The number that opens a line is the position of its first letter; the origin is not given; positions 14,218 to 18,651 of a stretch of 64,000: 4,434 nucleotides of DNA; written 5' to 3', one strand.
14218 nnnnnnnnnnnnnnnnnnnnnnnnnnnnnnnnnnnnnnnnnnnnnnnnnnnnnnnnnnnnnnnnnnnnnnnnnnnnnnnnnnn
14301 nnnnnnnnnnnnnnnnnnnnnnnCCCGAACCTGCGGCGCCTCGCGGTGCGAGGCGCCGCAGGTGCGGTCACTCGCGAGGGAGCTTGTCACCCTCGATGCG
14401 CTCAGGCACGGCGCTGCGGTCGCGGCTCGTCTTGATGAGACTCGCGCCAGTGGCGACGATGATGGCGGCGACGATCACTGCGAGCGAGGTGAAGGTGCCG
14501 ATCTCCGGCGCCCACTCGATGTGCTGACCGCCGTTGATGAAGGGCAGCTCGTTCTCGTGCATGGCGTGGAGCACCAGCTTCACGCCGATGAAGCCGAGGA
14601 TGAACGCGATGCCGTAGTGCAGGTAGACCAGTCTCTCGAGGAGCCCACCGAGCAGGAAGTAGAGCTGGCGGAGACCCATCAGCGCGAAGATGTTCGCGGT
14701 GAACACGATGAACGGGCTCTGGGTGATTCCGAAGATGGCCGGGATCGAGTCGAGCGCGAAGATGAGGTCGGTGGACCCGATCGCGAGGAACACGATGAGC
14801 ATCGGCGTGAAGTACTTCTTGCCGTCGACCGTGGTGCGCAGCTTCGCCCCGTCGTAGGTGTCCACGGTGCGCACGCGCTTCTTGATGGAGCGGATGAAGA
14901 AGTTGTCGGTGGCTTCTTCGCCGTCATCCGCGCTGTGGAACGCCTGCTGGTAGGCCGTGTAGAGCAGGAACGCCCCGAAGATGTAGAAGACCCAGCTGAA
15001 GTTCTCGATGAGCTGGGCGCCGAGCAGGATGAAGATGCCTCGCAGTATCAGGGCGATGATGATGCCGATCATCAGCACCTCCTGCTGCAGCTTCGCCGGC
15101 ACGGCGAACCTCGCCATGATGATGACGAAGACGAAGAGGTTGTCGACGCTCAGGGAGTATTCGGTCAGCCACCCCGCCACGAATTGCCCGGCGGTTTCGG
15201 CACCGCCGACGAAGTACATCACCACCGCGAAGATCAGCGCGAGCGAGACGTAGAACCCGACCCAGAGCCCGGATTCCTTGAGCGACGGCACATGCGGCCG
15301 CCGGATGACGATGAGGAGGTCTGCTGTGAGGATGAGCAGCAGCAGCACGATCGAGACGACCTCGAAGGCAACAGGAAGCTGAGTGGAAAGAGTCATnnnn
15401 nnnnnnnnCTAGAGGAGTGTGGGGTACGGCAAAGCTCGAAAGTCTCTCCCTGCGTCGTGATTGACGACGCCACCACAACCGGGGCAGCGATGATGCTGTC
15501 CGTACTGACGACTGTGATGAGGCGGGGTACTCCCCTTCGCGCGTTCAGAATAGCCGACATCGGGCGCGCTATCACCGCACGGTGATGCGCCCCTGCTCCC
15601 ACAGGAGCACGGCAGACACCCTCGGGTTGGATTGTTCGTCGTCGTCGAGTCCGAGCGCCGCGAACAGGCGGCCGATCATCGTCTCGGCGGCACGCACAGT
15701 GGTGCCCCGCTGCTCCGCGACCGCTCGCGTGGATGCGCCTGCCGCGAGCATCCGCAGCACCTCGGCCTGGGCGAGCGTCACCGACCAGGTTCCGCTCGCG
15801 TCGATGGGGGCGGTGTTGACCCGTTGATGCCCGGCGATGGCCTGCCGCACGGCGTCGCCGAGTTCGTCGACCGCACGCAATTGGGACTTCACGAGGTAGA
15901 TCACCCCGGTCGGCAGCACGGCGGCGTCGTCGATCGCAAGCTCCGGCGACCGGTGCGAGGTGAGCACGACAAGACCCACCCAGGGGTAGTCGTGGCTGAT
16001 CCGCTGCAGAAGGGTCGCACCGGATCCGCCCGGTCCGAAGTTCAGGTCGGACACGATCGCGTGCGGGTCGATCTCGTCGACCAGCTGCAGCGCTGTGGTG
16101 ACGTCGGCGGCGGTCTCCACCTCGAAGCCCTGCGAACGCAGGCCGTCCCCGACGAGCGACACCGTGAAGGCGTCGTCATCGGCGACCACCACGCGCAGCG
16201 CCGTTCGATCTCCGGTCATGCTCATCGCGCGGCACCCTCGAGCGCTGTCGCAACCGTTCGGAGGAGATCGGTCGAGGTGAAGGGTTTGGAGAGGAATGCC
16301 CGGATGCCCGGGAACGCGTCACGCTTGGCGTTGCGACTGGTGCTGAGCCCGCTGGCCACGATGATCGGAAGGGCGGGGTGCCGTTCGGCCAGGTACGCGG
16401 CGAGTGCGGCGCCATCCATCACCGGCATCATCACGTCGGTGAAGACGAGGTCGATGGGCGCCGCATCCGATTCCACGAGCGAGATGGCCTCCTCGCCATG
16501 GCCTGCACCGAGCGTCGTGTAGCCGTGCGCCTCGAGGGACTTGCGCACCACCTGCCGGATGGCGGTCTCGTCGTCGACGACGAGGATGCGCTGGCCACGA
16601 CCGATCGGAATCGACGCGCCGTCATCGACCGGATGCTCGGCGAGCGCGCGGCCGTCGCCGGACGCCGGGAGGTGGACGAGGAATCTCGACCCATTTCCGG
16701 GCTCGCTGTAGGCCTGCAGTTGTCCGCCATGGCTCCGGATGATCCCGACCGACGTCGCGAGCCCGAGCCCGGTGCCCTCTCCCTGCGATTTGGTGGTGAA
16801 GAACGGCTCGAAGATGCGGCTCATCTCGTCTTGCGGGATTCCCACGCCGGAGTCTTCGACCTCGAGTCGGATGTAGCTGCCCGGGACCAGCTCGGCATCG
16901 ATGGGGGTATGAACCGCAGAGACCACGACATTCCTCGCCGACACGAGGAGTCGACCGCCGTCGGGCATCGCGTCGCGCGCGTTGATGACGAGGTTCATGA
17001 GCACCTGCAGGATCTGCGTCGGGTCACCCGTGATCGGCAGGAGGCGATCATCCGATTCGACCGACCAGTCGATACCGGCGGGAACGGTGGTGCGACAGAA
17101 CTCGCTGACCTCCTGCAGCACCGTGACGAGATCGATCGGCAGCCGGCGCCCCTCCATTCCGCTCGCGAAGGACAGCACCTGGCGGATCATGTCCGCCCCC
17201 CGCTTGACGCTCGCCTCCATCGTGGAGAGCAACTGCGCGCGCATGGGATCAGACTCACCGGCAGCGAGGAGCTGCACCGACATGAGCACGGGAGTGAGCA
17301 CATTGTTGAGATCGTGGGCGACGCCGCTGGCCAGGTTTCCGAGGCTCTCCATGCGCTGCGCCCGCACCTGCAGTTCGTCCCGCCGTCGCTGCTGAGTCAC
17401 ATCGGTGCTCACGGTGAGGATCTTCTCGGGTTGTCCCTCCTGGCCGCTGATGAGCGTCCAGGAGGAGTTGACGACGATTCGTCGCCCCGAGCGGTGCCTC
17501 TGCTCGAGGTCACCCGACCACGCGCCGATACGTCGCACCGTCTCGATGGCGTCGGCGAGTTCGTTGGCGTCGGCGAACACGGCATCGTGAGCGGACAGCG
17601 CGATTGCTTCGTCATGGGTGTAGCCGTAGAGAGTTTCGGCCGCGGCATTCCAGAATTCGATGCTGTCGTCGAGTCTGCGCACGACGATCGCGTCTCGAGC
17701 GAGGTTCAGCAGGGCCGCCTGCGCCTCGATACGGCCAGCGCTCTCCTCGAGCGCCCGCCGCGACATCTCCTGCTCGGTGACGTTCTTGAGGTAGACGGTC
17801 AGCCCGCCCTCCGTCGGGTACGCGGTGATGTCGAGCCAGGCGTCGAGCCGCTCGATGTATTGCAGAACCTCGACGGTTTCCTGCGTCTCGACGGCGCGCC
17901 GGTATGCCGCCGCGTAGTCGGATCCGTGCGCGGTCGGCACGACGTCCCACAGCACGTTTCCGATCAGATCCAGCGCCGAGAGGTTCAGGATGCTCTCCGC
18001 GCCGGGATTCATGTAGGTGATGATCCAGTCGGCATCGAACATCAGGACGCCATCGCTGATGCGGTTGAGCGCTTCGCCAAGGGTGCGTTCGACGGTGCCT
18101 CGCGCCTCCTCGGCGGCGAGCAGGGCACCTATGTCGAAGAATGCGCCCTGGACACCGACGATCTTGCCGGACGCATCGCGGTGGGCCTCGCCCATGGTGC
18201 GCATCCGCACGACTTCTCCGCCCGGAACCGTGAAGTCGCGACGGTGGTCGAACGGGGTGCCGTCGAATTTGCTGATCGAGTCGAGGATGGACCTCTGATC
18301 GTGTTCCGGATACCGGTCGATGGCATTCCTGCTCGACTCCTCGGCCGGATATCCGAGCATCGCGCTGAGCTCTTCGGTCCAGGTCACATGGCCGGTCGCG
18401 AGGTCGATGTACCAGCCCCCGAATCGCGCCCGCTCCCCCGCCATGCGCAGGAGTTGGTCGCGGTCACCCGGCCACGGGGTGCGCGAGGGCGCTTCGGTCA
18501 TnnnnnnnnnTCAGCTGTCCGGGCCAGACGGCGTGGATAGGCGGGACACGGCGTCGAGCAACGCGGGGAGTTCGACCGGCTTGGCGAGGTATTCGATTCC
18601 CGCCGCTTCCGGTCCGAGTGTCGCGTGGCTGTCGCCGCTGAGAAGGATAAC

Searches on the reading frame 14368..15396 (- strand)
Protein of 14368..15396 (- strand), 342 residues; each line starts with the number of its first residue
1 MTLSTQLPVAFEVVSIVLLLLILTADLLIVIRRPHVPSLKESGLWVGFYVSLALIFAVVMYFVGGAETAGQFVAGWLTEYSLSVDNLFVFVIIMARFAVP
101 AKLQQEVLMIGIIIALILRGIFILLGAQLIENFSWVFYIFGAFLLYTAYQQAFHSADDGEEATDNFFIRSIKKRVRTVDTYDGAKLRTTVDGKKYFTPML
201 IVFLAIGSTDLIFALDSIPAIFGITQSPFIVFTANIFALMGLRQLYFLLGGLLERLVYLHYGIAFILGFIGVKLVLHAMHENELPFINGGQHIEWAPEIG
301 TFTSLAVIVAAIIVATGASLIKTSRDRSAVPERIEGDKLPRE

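Call 87: search_protein_families(library=pfam, proteins=[window:14368-15396:-], max_evalue=0.00001)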
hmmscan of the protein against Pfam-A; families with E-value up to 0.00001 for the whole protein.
window:14368-15396:- (342 aa): 1 family
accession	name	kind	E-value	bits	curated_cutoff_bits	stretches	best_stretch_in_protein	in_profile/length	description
PF03741.22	TerC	-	6.9e-52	176.2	27.8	1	74-277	2-177/178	Integral membrane protein TerC family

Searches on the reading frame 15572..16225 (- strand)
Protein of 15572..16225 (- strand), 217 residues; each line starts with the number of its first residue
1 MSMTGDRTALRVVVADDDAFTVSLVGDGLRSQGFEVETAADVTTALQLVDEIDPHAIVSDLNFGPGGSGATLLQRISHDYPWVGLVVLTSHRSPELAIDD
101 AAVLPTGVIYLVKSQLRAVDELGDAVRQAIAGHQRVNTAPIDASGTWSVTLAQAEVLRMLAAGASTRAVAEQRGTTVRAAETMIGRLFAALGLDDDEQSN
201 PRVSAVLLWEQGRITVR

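Call 87: search_protein_families(library=pfam, proteins=[window:15572-16225:-], max_evalue=0.00001)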
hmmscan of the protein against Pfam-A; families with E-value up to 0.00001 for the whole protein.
window:15572-16225:- (217 aa): 1 family
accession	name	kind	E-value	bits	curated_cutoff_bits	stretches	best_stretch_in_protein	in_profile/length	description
PF00072.30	Response_reg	-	1.4e-11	45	30.2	1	12-98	1-86/111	Response regulator receiver domain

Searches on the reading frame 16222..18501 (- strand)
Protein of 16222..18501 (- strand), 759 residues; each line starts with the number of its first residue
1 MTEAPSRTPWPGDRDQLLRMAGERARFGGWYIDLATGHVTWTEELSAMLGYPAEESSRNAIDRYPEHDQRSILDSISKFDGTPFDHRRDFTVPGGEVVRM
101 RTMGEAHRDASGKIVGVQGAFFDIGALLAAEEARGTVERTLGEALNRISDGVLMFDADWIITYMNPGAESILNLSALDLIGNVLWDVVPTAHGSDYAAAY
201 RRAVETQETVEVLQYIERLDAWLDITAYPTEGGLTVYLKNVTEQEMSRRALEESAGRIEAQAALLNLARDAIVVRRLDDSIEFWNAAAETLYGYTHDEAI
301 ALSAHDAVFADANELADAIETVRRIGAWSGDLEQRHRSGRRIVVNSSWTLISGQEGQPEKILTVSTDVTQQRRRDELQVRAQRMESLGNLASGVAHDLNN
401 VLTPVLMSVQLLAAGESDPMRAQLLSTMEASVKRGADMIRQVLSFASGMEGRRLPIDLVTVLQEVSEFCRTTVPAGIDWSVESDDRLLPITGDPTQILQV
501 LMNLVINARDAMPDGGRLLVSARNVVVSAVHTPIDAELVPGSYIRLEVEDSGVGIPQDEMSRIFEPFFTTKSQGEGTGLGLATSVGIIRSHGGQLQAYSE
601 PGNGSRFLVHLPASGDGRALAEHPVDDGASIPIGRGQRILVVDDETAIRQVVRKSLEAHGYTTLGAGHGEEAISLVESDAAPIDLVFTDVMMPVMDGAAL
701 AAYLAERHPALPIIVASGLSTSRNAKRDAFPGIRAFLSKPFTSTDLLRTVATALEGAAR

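Call 87: search_protein_families(library=pfam, proteins=[window:16222-18501:-], max_evalue=0.00001)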
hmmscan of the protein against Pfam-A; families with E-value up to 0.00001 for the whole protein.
window:16222-18501:- (759 aa): 8 families
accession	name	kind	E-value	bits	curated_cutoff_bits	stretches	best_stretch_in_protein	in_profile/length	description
PF02518.31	HATPase_c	-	5.5e-24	85.2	26.4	1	492-613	1-109/111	Histidine kinase-, DNA gyrase B-, and HSP90-like ATPase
PF00072.30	Response_reg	-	7.4e-22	78.1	30.2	1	639-750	1-110/111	Response regulator receiver domain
PF08448.16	PAS_4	-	1.2e-19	71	23.1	2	145-244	1-108/110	PAS fold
PF00989.32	PAS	-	2.4e-18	66.6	22.6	1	263-362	5-107/113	PAS fold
PF13426.13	PAS_9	-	4e-15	56.4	27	1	270-370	2-103/103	PAS domain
PF08447.18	PAS_3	-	6.2e-14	52.5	25.6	0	282-364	2-88/89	PAS fold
PF13188.13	PAS_8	-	1.7e-11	44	21.8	0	145-191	7-50/65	PAS domain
PF00512.31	HisKA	-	2.9e-09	37.3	26.9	1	387-447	2-62/66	His Kinase A (phospho-acceptor) domain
